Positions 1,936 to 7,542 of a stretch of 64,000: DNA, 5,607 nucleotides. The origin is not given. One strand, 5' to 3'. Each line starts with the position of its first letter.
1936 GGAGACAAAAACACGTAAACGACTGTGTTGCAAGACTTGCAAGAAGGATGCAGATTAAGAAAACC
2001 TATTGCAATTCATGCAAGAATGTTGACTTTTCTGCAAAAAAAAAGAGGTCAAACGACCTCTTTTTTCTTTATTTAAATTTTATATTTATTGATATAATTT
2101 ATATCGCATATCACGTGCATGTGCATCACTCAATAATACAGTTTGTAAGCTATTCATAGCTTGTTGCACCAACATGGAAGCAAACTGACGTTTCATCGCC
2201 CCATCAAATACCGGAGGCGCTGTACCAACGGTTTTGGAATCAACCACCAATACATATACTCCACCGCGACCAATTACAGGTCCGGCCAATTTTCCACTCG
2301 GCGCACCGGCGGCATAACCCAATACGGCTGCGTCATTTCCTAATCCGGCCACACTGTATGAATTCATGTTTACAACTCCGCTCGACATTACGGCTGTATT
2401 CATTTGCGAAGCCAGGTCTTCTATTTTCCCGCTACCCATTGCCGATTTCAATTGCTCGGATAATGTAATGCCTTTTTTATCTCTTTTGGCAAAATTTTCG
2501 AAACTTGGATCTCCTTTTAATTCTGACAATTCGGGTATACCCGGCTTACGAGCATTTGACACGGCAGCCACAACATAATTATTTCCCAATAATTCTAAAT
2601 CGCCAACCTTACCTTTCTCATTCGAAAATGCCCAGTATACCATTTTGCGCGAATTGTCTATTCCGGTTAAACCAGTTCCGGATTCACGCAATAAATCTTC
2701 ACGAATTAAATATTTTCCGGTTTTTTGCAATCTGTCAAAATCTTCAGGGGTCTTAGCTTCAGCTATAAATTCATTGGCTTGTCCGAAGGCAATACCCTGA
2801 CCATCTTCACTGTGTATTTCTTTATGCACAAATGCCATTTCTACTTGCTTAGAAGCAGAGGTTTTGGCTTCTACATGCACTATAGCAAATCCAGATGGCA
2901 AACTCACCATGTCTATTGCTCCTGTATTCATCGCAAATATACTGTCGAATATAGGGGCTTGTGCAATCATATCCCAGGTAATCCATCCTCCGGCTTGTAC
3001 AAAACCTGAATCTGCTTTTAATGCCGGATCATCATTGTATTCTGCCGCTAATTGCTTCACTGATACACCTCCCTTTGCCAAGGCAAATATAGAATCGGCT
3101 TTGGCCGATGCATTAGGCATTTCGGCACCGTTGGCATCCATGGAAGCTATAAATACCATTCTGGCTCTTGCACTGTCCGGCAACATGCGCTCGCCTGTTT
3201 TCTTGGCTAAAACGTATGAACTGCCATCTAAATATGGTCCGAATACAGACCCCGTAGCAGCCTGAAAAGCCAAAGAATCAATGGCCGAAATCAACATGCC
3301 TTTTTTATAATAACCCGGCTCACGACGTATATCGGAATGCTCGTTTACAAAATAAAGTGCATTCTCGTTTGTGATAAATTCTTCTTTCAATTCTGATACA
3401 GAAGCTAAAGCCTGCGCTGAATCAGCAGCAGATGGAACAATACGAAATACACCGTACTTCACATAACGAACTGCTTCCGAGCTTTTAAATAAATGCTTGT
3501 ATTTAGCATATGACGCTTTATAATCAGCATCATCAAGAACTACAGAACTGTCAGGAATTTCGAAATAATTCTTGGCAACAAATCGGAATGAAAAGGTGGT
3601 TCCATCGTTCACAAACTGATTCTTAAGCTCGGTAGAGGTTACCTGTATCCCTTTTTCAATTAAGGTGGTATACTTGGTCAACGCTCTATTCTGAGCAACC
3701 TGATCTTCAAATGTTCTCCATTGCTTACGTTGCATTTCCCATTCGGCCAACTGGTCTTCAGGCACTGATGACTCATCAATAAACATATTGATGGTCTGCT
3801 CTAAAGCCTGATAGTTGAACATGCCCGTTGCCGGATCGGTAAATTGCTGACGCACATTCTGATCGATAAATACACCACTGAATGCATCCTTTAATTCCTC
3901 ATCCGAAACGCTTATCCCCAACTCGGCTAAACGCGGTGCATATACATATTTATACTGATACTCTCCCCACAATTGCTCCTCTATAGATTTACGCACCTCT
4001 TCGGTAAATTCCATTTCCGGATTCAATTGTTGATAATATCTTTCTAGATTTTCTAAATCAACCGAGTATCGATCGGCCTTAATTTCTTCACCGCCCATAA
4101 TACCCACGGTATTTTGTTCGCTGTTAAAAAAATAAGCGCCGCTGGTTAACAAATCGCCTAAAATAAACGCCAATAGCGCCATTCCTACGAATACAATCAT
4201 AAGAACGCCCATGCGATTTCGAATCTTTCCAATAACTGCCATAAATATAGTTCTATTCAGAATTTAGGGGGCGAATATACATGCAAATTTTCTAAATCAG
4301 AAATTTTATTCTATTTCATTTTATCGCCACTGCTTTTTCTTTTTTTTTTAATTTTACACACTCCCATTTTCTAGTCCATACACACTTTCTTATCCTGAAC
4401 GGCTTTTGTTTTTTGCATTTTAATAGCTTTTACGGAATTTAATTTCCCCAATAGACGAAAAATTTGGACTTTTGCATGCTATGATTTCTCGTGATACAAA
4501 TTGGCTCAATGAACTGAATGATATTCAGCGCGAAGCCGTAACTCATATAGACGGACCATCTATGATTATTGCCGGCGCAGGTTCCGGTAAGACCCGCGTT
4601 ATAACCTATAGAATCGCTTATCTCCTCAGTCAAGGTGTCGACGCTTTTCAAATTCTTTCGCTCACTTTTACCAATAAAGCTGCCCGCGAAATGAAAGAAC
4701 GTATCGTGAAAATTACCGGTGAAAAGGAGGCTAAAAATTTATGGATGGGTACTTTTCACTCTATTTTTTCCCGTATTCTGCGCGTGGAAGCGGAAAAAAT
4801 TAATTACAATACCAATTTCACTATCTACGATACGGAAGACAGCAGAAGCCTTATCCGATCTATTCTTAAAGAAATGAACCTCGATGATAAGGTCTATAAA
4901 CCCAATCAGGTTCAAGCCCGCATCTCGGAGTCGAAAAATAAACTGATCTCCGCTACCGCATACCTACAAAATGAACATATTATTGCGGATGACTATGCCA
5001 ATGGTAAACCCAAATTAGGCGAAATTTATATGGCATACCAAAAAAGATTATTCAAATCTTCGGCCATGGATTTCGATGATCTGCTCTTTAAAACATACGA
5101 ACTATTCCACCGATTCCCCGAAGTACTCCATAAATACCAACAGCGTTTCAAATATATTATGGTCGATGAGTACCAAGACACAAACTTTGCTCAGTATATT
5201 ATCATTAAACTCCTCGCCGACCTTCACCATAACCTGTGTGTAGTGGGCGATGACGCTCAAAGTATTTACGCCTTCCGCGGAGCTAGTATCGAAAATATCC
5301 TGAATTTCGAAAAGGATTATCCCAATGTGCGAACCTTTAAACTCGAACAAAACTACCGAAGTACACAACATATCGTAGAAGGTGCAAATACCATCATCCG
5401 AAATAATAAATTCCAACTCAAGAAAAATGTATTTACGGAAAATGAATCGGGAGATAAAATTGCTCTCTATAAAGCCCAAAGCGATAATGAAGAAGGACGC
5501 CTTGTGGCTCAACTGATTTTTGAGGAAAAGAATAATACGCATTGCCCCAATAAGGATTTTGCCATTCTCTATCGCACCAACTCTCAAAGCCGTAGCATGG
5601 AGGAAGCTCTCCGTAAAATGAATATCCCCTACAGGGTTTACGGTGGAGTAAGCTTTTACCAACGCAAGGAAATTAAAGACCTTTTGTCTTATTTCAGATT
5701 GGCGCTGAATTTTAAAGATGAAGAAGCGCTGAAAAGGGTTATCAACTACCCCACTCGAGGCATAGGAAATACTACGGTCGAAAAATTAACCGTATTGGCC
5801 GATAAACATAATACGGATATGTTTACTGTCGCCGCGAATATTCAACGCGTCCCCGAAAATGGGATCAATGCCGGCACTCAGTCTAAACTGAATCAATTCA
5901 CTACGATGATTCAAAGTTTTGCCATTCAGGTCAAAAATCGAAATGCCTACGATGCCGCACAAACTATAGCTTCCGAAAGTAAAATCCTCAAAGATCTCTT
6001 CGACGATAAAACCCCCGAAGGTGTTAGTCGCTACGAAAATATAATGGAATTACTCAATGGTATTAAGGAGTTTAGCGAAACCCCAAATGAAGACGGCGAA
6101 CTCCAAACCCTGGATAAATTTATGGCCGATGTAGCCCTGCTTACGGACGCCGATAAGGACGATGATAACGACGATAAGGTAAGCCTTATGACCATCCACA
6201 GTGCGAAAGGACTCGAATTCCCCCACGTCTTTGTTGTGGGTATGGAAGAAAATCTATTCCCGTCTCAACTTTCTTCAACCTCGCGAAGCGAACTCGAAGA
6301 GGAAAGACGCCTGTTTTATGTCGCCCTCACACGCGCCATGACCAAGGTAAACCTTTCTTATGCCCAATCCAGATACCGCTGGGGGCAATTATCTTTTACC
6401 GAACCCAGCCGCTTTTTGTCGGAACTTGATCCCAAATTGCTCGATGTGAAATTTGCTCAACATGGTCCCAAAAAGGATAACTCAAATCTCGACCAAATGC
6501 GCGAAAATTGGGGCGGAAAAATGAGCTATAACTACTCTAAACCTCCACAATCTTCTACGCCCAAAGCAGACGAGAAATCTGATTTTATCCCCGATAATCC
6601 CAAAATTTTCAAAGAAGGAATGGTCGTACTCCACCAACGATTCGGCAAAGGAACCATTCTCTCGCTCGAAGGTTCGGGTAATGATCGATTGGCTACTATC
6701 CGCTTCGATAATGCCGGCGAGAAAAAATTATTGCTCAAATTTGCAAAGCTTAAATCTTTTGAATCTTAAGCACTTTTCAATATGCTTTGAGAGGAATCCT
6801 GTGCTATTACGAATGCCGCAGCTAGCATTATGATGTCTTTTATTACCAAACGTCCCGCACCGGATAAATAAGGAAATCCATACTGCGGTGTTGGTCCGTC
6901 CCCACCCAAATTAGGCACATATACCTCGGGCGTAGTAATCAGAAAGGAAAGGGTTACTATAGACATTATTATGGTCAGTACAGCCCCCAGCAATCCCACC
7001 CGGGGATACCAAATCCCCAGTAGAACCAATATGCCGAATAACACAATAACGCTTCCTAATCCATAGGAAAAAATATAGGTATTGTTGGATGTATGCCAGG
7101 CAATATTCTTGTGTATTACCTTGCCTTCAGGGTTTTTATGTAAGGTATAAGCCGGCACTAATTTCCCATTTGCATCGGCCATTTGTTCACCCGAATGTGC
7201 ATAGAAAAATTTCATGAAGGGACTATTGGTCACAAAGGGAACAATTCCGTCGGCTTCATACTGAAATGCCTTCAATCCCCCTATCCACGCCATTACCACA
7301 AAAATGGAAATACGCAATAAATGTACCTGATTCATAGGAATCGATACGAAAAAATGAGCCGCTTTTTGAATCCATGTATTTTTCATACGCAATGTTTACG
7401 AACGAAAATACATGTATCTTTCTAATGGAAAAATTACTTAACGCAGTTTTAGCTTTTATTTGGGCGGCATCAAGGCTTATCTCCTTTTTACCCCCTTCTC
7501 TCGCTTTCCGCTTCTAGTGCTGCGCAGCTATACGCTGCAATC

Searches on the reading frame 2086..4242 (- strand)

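Call 49: search_protein_families(library=pfam, max_evalue=0.00001, proteins=[window:2086-4242:-])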
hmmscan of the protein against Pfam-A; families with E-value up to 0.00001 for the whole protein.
window:2086-4242:- (718 aa): 4 families
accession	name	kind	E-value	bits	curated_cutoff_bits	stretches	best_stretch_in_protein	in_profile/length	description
PF13623.11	SurA_N_2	-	4.1e-30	105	28.5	1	5-150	2-144/145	SurA-like N-terminal domain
PF13145.12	Rotamase_2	-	1.2e-12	49.2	27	0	378-464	32-112/121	PPIC-type PPIASE domain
PF13616.12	Rotamase_3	-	7.5e-10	39.8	22.5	1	345-460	3-115/116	PPIC-type PPIASE domain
PF13624.11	SurA_N_3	-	2.7e-09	37.5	27.2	1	6-124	4-120/162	SurA-like N-terminal domain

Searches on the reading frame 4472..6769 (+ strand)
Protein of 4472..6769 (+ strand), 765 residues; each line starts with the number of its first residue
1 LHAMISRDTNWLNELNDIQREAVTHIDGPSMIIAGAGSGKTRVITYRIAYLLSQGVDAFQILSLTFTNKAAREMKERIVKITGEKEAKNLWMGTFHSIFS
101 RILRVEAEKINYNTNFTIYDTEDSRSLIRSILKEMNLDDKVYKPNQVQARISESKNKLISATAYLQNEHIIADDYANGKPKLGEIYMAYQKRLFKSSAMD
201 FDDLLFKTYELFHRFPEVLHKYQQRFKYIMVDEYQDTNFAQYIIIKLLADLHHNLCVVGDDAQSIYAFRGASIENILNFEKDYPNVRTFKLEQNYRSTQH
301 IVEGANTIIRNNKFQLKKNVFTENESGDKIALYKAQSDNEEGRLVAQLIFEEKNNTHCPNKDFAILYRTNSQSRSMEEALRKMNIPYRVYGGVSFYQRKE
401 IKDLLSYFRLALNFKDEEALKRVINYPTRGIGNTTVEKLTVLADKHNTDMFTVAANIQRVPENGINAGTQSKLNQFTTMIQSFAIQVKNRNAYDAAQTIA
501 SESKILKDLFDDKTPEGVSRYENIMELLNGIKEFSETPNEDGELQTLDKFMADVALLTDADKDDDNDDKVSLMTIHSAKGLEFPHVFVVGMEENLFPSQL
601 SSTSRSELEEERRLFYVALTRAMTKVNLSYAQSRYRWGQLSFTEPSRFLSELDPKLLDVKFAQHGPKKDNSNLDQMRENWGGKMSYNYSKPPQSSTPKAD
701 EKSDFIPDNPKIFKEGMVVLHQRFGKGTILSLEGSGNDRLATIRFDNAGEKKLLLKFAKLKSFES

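Call 49: search_protein_families(library=pfam, max_evalue=0.00001, proteins=[window:4472-6769:+])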
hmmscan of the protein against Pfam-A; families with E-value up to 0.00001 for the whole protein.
window:4472-6769:+ (765 aa): 7 families
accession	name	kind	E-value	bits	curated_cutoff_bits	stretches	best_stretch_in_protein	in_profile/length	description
PF00580.27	UvrD-helicase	-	4.1e-90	302.6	23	1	15-284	1-271/271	UvrD/REP helicase N-terminal domain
PF13361.12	UvrD_C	-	3.9e-77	260.5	25.6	1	290-632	2-349/350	UvrD-like helicase C-terminal domain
PF13245.12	AAA_19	-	4.4e-23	82.4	25.1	1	19-269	1-134/134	AAA domain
PF13538.12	UvrD_C_2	-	2.6e-11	43.6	27.4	1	571-628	3-51/52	UvrD-like helicase C-terminal domain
PF21196.3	PcrA_UvrD_tudor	-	1.7e-09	37.8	23.9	1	717-758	3-44/48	PcrA/UvrD tudor domain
PF01443.25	Viral_helicase1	-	4.1e-09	37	21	0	557-627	164-225/228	Viral superfamily 1 RNA helicase core domain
PF13604.12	AAA_30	-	1.4e-06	28.6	27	0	15-78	2-66/191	AAA domain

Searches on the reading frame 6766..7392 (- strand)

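Call 49: search_protein_families(library=pfam, max_evalue=0.00001, proteins=[window:6766-7392:-])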
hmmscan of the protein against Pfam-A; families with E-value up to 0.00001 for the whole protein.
window:6766-7392:- (208 aa): 1 family
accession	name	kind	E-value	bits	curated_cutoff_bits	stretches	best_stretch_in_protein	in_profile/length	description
PF04224.18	DUF417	-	9e-62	208.2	27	1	21-204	13-174/175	Protein of unknown function, DUF417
